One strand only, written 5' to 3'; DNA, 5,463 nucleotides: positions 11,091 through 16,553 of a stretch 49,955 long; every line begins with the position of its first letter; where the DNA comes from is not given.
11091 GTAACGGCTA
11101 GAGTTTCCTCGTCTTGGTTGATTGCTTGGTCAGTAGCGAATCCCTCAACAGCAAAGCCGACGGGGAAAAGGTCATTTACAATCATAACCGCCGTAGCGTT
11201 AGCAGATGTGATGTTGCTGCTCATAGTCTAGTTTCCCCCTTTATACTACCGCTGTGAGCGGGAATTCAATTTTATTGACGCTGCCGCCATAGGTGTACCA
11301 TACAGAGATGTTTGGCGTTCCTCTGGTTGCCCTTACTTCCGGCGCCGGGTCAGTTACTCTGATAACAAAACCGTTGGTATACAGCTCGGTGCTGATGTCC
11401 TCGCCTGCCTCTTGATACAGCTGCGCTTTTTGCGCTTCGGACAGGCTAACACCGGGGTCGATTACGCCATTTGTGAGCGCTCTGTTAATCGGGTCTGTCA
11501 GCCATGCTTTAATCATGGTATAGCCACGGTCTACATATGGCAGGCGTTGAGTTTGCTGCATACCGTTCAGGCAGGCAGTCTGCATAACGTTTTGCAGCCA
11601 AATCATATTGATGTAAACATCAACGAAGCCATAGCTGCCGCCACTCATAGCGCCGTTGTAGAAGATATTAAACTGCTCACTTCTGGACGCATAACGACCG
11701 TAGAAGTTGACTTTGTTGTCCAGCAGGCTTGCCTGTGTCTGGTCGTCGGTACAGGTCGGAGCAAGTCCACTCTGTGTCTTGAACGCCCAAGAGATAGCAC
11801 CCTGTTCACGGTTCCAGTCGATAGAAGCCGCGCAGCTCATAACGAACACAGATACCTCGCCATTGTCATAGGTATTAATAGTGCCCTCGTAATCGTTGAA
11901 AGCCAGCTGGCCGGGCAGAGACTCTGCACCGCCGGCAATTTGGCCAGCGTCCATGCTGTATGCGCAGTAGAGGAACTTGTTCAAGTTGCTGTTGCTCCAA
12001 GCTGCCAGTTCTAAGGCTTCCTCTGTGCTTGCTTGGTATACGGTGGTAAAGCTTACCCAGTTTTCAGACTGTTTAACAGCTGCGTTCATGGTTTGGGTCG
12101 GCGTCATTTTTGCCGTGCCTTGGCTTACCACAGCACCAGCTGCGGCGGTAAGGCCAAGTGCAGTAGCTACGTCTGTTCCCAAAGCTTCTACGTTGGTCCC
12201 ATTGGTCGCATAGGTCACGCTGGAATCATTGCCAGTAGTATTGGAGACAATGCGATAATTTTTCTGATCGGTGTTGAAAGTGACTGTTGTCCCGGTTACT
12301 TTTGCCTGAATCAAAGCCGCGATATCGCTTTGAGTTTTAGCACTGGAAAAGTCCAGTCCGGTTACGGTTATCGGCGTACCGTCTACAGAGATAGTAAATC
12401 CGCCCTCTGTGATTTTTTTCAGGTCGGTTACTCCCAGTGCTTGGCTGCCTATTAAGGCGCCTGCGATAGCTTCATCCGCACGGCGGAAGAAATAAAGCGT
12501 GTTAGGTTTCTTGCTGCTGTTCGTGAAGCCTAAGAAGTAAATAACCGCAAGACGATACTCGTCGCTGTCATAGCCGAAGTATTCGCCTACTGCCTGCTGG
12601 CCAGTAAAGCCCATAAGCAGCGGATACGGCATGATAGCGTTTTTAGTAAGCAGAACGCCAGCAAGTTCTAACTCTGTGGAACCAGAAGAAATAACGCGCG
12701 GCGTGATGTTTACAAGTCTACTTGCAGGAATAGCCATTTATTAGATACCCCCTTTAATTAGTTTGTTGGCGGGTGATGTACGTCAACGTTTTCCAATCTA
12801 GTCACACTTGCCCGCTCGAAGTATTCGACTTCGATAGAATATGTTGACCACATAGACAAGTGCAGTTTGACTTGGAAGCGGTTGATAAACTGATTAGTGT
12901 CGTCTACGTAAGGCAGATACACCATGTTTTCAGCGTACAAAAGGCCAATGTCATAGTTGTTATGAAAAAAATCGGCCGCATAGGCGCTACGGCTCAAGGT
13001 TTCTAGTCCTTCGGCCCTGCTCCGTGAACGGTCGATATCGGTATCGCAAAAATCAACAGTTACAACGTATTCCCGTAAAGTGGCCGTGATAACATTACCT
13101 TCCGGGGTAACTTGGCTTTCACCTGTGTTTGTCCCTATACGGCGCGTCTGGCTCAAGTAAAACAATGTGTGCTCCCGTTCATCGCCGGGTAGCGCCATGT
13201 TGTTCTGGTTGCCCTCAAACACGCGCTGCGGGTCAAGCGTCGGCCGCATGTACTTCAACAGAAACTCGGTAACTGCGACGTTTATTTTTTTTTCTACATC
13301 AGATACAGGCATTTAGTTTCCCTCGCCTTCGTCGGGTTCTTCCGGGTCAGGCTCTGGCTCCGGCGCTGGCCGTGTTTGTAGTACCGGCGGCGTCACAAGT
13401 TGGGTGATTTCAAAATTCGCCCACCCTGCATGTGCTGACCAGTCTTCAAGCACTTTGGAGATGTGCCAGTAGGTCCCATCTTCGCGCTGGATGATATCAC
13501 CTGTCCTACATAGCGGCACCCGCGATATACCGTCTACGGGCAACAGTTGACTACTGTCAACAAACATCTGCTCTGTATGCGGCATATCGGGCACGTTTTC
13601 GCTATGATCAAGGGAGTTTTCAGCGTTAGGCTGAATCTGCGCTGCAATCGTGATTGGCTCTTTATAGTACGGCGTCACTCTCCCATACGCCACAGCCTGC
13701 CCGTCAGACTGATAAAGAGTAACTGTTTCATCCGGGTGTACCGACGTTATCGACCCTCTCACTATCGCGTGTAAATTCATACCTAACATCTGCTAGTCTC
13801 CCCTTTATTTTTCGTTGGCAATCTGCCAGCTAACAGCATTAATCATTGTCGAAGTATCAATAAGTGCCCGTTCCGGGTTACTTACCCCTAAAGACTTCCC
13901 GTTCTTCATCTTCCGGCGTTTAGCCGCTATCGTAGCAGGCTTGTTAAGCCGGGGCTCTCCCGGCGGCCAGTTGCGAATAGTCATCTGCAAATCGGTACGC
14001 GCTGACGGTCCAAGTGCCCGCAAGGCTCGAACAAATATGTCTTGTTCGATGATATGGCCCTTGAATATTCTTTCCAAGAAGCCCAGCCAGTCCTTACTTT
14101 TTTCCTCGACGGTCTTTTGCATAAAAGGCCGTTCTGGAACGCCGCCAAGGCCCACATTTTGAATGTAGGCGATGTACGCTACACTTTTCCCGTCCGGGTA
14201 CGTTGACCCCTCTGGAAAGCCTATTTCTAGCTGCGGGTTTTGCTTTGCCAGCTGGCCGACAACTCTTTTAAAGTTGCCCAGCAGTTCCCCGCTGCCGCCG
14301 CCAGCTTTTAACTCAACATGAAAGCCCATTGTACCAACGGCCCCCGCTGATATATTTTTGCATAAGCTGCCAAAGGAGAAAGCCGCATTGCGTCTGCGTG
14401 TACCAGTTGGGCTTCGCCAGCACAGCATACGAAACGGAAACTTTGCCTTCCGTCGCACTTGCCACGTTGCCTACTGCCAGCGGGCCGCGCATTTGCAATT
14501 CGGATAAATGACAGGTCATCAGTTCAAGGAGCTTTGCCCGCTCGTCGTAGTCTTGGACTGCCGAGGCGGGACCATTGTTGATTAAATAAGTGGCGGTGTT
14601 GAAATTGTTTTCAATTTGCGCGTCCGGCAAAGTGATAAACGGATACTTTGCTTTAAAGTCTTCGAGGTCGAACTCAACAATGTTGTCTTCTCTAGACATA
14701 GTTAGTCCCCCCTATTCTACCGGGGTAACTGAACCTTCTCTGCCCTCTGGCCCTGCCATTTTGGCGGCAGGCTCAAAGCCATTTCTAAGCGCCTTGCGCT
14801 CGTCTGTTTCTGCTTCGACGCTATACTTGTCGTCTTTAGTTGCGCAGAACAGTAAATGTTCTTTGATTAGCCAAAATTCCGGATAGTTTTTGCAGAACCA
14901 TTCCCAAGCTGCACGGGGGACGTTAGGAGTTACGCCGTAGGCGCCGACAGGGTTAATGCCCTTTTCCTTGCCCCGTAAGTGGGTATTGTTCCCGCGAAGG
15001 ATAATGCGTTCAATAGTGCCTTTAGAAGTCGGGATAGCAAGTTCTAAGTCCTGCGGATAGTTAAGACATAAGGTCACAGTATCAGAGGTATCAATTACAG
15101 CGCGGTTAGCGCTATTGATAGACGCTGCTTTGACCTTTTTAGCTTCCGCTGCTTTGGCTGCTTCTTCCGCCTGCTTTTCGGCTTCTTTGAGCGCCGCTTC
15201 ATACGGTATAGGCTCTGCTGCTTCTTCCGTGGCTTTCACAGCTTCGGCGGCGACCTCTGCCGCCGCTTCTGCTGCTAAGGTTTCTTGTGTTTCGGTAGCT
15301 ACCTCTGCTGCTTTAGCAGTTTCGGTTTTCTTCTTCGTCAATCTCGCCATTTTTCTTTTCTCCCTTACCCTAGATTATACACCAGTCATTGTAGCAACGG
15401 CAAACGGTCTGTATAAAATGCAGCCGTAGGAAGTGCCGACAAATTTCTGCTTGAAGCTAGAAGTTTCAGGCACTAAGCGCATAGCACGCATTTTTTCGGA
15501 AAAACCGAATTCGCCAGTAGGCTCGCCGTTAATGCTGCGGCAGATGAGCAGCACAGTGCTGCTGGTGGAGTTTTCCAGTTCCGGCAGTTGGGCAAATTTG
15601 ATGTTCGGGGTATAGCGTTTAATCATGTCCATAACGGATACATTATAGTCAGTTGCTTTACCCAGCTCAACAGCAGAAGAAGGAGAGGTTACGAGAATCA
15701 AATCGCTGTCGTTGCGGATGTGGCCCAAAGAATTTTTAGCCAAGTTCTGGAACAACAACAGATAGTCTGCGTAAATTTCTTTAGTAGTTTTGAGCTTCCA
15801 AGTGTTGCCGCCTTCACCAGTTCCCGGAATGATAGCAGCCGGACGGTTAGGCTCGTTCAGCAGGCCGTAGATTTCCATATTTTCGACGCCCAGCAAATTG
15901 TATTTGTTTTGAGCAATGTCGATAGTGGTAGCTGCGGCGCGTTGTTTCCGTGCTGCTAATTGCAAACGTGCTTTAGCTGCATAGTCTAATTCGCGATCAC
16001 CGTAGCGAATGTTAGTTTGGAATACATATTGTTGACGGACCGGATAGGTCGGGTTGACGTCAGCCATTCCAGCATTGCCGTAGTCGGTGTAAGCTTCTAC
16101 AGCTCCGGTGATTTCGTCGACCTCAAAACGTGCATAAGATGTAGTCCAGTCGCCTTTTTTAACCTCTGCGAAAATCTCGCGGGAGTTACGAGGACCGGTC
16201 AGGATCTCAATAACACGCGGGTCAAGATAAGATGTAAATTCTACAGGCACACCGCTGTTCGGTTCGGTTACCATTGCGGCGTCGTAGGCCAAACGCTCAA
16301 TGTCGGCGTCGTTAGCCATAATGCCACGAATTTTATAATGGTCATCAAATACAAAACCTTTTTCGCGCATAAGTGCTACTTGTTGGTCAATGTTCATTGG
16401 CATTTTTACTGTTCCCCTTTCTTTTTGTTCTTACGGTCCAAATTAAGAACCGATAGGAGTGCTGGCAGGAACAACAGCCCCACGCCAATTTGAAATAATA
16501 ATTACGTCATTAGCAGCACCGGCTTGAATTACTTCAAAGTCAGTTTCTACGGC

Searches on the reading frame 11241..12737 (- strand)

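Call 20: search_protein_families(library=phrogs, proteins=[window:11241-12737:-], max_evalue=0.00001)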
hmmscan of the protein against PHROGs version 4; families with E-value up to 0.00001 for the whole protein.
window:11241-12737:- (498 aa): 2 families
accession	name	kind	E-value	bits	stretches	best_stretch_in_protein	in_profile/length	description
phrog_205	-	tail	1.3e-85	288.9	1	1-496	11-432/455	tail sheath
phrog_9590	-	unknown function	3.1e-12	47.3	1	302-490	201-366/377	-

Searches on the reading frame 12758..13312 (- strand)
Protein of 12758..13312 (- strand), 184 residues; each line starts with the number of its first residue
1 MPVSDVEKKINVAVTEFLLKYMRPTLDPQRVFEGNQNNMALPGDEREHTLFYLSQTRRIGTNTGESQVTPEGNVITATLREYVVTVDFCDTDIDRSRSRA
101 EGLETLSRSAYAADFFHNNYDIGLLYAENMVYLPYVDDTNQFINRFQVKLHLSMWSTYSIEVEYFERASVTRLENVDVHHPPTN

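Call 21: search_protein_families(library=phrogs, proteins=[window:12758-13312:-], max_evalue=0.00001)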
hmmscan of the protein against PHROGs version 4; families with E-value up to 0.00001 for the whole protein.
window:12758-13312:- (184 aa): 1 family
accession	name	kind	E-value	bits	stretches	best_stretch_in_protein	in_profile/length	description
phrog_1876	-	unknown function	5.1e-16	59.8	1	13-174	11-167/172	-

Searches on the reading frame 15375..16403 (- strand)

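Call 20: search_protein_families(library=phrogs, proteins=[window:15375-16403:-], max_evalue=0.00001)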
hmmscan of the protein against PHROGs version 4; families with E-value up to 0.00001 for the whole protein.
window:15375-16403:- (342 aa): 1 family
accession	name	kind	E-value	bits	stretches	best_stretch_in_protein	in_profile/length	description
phrog_264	-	head and packaging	7.1e-59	200.3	1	42-342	20-321/321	major head protein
